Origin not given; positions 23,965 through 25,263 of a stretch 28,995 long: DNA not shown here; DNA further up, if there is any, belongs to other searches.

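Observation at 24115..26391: Overlapping operon of small, Cys-rich, N-terminally anchored proteins with no recognisable domains (possible pilin-like or novel surface module)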

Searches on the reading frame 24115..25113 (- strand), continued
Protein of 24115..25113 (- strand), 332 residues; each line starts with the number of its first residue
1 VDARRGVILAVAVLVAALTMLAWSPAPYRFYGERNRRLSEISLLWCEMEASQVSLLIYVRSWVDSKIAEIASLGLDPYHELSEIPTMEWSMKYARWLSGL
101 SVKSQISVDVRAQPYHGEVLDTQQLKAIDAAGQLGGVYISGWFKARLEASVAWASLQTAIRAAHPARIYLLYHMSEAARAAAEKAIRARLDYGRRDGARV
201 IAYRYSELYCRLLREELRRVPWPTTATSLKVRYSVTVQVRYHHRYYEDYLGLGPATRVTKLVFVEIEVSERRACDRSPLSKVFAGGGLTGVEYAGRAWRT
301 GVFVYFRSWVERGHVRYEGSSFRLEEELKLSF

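Call 51: list_cluster_members(proteins=[L002:8718-9113:+, L003:1818-2219:+, L004:8757-9122:+, L005:8685-9086:+, L008:4272-4670:+, L002:9640-9999:+, L003:2715-3062:+, L004:9612-10004:+, L005:9621-10001:+, L008:5216-5593:+])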
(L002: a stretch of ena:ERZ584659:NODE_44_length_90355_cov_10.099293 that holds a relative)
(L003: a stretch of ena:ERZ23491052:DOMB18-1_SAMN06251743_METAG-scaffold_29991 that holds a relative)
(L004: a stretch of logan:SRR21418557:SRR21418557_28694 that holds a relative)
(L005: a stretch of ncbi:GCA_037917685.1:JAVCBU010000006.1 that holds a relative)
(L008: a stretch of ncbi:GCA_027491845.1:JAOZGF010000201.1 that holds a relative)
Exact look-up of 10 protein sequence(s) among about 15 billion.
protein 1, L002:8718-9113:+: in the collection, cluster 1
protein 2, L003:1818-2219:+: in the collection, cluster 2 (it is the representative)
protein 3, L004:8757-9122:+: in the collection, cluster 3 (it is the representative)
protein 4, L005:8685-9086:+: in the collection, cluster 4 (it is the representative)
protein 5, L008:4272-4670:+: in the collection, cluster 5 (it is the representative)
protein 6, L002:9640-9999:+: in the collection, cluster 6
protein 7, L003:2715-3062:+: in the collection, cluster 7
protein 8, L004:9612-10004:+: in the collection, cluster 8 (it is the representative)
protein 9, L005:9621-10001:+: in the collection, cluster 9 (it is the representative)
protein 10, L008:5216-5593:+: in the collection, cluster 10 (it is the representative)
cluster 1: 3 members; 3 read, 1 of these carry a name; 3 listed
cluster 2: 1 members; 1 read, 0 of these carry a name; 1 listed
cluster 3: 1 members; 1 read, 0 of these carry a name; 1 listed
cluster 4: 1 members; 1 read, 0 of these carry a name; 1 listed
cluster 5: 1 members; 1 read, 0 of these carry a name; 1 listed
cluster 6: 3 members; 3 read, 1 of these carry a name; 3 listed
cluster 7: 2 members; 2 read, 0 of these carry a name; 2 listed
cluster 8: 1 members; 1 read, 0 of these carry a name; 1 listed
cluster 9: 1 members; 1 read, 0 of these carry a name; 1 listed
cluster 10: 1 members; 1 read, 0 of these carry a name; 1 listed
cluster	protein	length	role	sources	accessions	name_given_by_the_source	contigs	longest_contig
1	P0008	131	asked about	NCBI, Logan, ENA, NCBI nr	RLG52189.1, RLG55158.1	MAG: hypothetical protein DRN96_03420 [Thermoproteota archaeon] | MAG: hypothetical protein DRN96_03420 [Candidatus Korarchaeota archaeon]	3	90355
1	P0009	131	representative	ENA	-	-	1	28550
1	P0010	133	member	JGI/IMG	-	-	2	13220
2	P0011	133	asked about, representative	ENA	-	-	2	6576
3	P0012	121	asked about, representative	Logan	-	-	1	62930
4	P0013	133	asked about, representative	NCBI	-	-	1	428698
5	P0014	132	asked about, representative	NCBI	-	-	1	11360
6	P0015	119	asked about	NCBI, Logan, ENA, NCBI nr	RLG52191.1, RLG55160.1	MAG: hypothetical protein DRN96_03430 [Thermoproteota archaeon] | MAG: hypothetical protein DRN96_03430 [Candidatus Korarchaeota archaeon]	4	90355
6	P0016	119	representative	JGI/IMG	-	-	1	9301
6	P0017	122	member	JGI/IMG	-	-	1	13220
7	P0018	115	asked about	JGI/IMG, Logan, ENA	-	-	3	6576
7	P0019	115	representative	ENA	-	-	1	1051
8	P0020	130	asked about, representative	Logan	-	-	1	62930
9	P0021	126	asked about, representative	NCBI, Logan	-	-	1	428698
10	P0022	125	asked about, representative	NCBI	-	-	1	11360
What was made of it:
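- The A and D orthologues of L002 are DRN96_03420 and DRN96_03430 (call 51).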

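Call 55: find_homologous_proteins(query=A7, max_evalue=1e-10)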
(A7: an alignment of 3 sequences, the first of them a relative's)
Query A7 (3 sequences) (570 aa, profile of the alignment): 69 proteins with E <= 1e-10 among 8000 candidates.
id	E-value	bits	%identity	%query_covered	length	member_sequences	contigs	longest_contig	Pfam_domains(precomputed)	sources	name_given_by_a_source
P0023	5.5e-270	915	33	99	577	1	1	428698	PF00437.27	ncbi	-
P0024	3.1e-209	714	36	87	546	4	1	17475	PF00437.27,PF03193.23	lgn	-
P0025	3.0e-85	305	43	45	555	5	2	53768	PF00437.27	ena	-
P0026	7.9e-85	304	41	51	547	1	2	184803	PF00437.27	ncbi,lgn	-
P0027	8.1e-85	304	46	48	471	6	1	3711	PF00437.27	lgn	-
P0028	2.4e-84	302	47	48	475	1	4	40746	PF00437.27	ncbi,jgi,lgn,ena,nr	ncbi:MAG TPA: hypothetical protein ENG69_02570 [Candidatus Korarchaeota archaeon]|nr:hypothetical pr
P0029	2.9e-82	295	44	50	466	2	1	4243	PF00437.27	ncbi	-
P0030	4.7e-82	295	42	54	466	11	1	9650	PF00437.27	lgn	-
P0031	1.2e-81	293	45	50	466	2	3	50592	PF00437.27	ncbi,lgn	-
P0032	1.0e-80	290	38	64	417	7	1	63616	PF00437.27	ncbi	-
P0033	5.8e-76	274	37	53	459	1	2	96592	PF00437.27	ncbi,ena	-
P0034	7.7e-75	271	40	48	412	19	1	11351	PF00437.27,PF13238.13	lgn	-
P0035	1.1e-74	270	40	48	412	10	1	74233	PF00437.27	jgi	jgi:type IV secretory pathway ATPase VirB11/archaellum biosynthesis ATPase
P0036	1.1e-73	267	39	54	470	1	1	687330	PF00437.27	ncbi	-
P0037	5.8e-73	265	36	63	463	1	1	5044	PF00437.27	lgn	-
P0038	2.7e-72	262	42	51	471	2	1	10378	PF00437.27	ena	-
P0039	2.3e-71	259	42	51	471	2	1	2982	PF00437.27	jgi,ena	-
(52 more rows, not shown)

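Call 56: find_encoding_contigs(protein=P0028, flank=10000, max_places=4)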
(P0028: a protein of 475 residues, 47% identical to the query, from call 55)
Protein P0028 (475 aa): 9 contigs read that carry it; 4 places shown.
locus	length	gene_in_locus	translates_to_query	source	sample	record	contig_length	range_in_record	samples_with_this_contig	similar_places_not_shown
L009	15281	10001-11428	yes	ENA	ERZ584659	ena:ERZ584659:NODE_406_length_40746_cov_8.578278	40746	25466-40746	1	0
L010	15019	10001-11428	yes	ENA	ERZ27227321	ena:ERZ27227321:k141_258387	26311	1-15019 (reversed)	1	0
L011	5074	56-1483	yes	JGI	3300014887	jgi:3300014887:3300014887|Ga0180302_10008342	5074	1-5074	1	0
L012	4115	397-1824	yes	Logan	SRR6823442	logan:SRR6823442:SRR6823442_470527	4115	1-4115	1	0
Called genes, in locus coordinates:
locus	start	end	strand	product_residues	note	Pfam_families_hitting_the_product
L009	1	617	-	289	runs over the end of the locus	PF00398:RrnaAD, PF13649:Methyltransf_25 (weak)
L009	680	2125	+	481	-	PF01139:RtcB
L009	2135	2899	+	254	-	PF22199:FKBP26_IF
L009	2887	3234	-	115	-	PF03684:UPF0179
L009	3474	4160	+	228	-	PF00227:Proteasome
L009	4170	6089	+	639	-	PF17214:KH_TffA, PF00753:Lactamase_B, PF23023:Anti-Pycsar_Apyc1 (weak), PF12706:Lactamase_B_2, PF16661:Lactamase_B_6, PF10996:Beta-Casp, PF07521:RMMBL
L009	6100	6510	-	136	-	PF04472:SepF (weak)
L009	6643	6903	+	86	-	PF01423:LSM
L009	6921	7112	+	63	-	PF01907:Ribosomal_L37e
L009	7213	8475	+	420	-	PF01656:CbiA (weak), PF10609:ParA (faint)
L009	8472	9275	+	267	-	-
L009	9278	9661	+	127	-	-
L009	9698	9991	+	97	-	-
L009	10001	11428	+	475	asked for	PF00437:T2SSE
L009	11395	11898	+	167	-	-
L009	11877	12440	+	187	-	-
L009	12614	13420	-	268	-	PF00382:TFIIB (weak)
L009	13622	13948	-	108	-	-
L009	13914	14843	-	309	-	-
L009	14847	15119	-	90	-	-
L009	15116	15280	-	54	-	?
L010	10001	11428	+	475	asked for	PF00437:T2SSE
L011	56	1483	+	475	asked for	PF00437:T2SSE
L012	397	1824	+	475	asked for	PF00437:T2SSE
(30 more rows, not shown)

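Call 57: find_encoding_contigs(protein=P0033, flank=10000, max_places=3)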
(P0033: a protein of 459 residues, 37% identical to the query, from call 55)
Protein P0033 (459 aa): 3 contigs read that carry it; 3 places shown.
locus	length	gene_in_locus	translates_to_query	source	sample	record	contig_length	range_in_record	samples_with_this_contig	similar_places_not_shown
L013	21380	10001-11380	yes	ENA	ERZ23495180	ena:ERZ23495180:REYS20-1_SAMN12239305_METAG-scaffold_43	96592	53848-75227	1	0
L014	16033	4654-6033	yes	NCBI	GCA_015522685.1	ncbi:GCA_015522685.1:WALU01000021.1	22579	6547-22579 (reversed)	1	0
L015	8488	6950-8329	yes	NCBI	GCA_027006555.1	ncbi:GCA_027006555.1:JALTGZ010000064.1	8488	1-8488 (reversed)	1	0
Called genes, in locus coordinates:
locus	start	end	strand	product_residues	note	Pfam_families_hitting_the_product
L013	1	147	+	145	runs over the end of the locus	PF00571:CBS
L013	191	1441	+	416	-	PF13187:Fer4_9 (weak), PF12838:Fer4_7 (weak), PF00037:Fer4 (weak), PF12797:Fer4_2 (weak), PF13237:Fer4_10, PF14697:Fer4_21 (weak), PF12838:Fer4_7, PF13187:Fer4_9, +5 more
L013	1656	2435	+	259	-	PF01791:DeoC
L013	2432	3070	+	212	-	PF01487:DHquinase_I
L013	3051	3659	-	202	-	-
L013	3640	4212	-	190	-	-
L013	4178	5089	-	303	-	-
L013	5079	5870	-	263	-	PF01255:Prenyltransf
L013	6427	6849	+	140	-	PF13404:HTH_AsnC-type, PF13412:HTH_24, PF22451:NirdL-like_HTH (weak), PF01037:AsnC_trans_reg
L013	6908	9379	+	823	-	PF15418:DUF4625 (faint), PF17957:Big_7 (faint)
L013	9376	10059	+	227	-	PF11384:DUF3188 (faint)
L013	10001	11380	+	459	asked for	PF00437:T2SSE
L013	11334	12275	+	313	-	-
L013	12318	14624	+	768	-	PF02463:SMC_N, PF13175:AAA_15, PF13476:AAA_23, PF13555:AAA_29, PF13304:AAA_21 (weak), PF06470:SMC_hinge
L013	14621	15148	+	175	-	-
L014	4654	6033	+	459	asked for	PF00437:T2SSE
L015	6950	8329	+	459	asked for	PF00437:T2SSE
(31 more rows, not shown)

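Call 65: search_solved_structures(query=A7, max_evalue=0.00001)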
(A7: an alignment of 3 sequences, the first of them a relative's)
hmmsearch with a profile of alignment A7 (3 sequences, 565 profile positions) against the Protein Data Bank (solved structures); distinct sequences matched with E-value up to 0.00001: 31.
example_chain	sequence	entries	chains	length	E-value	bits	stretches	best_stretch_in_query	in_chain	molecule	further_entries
2oap_1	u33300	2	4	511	1.6e-29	106.1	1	250-562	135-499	Type II secretion system protein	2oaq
4ii7_A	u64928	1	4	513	1.7e-27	99.5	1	249-525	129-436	FlaI ATPase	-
4ihq_A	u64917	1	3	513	2e-26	95.9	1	249-525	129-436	FlaI ATPase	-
8rkd_E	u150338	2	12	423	5.3e-15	58.2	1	325-515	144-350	Pilus assembly ATPase CpaF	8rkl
8rjf_A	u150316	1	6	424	5.3e-15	58.2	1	325-515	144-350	Pilus assembly ATPase CpaF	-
9e24_A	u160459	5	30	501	7.3e-15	57.8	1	325-515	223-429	CpaF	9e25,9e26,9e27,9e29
6bge_A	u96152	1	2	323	9.1e-15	57.4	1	372-486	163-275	VirB11-like protein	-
1g6o_A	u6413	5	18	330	9.5e-15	57.4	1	372-486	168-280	CAG-ALPHA | virB11 homolog | Cag-alfa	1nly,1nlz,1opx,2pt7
9n32_A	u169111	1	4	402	8.9e-11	44.3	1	371-552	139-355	PilU protein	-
4pht_A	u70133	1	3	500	2.2e-10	42.9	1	376-496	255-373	General secretory pathway protein E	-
10my_A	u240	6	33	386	3.9e-10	42.1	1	371-489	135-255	PilT/PilU family type 4a pilus ATPase | Twitching motility protein PilT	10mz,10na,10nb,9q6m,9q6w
1p9r_A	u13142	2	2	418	4.2e-10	42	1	377-496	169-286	General secretion pathway protein E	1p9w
5it5_F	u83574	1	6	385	5.1e-10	41.8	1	378-535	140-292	ATP binding motif-containing protein PilF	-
5oiu_A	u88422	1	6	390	5.3e-10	41.7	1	378-535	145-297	Type IV pilus assembly protein PilF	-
6ejf_A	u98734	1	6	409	5.9e-10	41.6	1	378-535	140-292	Type IV pilus assembly protein PilF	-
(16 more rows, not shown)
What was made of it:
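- Closest known: Tad/Flp pili. Same: CpaF is among the solved relatives of the ATPase (5e-15, call 65).
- Closest known: Tad/Flp pili. Different: The ATPase is closer to archaeal GspE and FlaI than to CpaF (call 65).
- Its best PDB relatives are archaeal GspE 2OAP (1.6e-29) and FlaI (1.7e-27) (call 65).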

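Call 67: search_solved_structures(query=A8, max_evalue=10)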
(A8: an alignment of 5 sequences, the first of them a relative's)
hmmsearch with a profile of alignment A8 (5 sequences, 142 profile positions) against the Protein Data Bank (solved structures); distinct sequences matched with E-value up to 10: 1.
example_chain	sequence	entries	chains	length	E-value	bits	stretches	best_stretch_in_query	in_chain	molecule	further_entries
8qby_K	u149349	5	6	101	1.5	12.2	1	31-101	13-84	NADH-quinone oxidoreductase subunit K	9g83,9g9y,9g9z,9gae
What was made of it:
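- On Type IV filament pilin/pseudopilin module (archaeal T4P sense): A profile search against PDB sequences found no FlaK match (call 67).
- Tried and rejected: A profile of the peptidase-like family against PDB sequences did not retrieve FlaK (call 67).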

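Call 72: find_encoding_contigs(protein=P0024, flank=10000, max_places=1)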
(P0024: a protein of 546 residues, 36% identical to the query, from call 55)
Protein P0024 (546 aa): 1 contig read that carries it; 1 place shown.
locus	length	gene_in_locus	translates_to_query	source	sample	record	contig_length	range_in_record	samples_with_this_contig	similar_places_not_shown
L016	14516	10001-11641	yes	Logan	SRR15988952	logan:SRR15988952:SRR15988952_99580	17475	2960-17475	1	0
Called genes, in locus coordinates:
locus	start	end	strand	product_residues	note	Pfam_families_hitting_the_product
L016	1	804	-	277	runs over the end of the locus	PF02463:SMC_N, PF00005:ABC_tran, PF13304:AAA_21 (weak)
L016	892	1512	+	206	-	PF01015:Ribosomal_S3Ae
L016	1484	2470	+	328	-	PF00483:NTP_transferase, PF12804:NTP_transf_3, PF24894:Hexapep_GlmU (weak), PF25084:LbH_EIF2B, PF25087:GMPPB_C, PF00132:Hexapep (faint)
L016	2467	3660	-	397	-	PF01926:MMR_HSR1, PF02421:FeoB_N (faint), PF08438:YGR210-like_G4, PF02824:TGS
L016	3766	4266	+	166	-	PF00827:Ribosomal_L15e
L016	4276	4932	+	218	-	PF01876:RNase_P_p30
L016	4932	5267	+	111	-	PF01900:RNase_P_Rpp14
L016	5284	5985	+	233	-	PF10584:Proteasome_A_N, PF00227:Proteasome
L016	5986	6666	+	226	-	PF01172:SBDS_N, PF09377:SBDS_domain_II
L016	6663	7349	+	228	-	PF22625:ECR1_N_2, PF00013:KH_1 (weak), PF15985:KH_6 (weak)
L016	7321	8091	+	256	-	PF01138:RNase_PH, PF03725:RNase_PH_C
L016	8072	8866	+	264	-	PF01138:RNase_PH, PF03725:RNase_PH_C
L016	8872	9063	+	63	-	PF01780:Ribosomal_L37ae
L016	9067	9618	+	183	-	-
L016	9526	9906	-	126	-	-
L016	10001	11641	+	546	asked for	PF03193:RsgA_GTPase (faint), PF00437:T2SSE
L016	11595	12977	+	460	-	-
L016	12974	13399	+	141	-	-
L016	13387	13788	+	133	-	-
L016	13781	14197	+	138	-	-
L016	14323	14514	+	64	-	?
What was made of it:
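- L016 repeats this (call 72).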

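Call 73: find_encoding_contigs(protein=P0025, flank=10000, max_places=1)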
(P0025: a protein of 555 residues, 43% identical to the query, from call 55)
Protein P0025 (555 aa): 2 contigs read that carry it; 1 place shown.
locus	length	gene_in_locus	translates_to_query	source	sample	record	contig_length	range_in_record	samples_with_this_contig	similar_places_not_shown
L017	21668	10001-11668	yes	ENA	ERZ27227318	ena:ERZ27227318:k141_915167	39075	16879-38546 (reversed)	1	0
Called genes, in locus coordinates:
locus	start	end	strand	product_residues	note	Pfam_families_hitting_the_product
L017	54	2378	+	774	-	PF04851:ResIII, PF00270:DEAD, PF00271:Helicase_C, PF19306:WHD_Lhr, PF08494:DEAD_assoc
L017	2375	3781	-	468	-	PF01835:MG2 (faint), PF13620:CarboxypepD_reg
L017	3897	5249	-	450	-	PF02350:Epimerase_2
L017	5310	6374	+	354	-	PF01008:IF-2B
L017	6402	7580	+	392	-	PF01895:PhoU, PF02080:TrkA_C, PF01895:PhoU, PF02080:TrkA_C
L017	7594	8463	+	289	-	PF00491:Arginase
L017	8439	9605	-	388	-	-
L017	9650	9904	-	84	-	-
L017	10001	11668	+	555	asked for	PF00437:T2SSE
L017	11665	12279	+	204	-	-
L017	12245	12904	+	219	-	-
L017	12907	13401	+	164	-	-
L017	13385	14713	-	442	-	PF00464:SHMT, PF00155:Aminotran_1_2 (weak), PF01041:DegT_DnrJ_EryC1 (weak)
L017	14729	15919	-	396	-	PF01368:DHH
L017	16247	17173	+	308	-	PF01408:GFO_IDH_MocA, PF02894:GFO_IDH_MocA_C, PF22725:GFO_IDH_MocA_C3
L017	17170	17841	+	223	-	-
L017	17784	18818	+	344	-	PF01974:tRNA_int_endo, PF02778:tRNA_int_endo_N, PF01974:tRNA_int_endo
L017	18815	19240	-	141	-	PF01870:Hjc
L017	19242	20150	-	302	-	PF00557:Peptidase_M24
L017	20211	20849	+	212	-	PF01300:Sua5_yciO_yrdC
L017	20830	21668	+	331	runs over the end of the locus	PF00814:TsaD, PF22521:HypF_C_2 (weak)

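Call 74: find_encoding_contigs(protein=P0026, flank=10000, max_places=1)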
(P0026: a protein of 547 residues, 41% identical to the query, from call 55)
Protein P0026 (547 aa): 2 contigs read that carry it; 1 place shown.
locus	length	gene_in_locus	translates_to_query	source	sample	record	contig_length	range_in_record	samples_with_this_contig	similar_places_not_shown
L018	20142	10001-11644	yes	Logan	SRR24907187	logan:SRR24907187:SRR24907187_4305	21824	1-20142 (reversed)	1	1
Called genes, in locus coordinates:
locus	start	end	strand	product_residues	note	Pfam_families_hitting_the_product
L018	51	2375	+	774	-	PF04851:ResIII (weak), PF00270:DEAD, PF00271:Helicase_C, PF19306:WHD_Lhr, PF08494:DEAD_assoc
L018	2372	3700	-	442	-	-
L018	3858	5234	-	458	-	PF02350:Epimerase_2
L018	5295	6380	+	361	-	PF01008:IF-2B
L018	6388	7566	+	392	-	PF01895:PhoU, PF02080:TrkA_C, PF01895:PhoU, PF02080:TrkA_C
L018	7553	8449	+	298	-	PF00491:Arginase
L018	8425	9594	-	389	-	-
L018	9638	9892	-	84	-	-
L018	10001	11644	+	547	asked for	PF00437:T2SSE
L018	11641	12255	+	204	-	-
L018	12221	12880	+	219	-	-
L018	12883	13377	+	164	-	-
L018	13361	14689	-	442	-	PF00464:SHMT, PF00155:Aminotran_1_2 (weak), PF01041:DegT_DnrJ_EryC1 (weak)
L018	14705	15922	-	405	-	PF01368:DHH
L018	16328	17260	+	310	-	PF01408:GFO_IDH_MocA, PF02894:GFO_IDH_MocA_C, PF22725:GFO_IDH_MocA_C3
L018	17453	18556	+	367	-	PF01974:tRNA_int_endo, PF02778:tRNA_int_endo_N, PF01974:tRNA_int_endo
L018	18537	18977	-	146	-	PF01870:Hjc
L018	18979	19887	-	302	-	PF00557:Peptidase_M24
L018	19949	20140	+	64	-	?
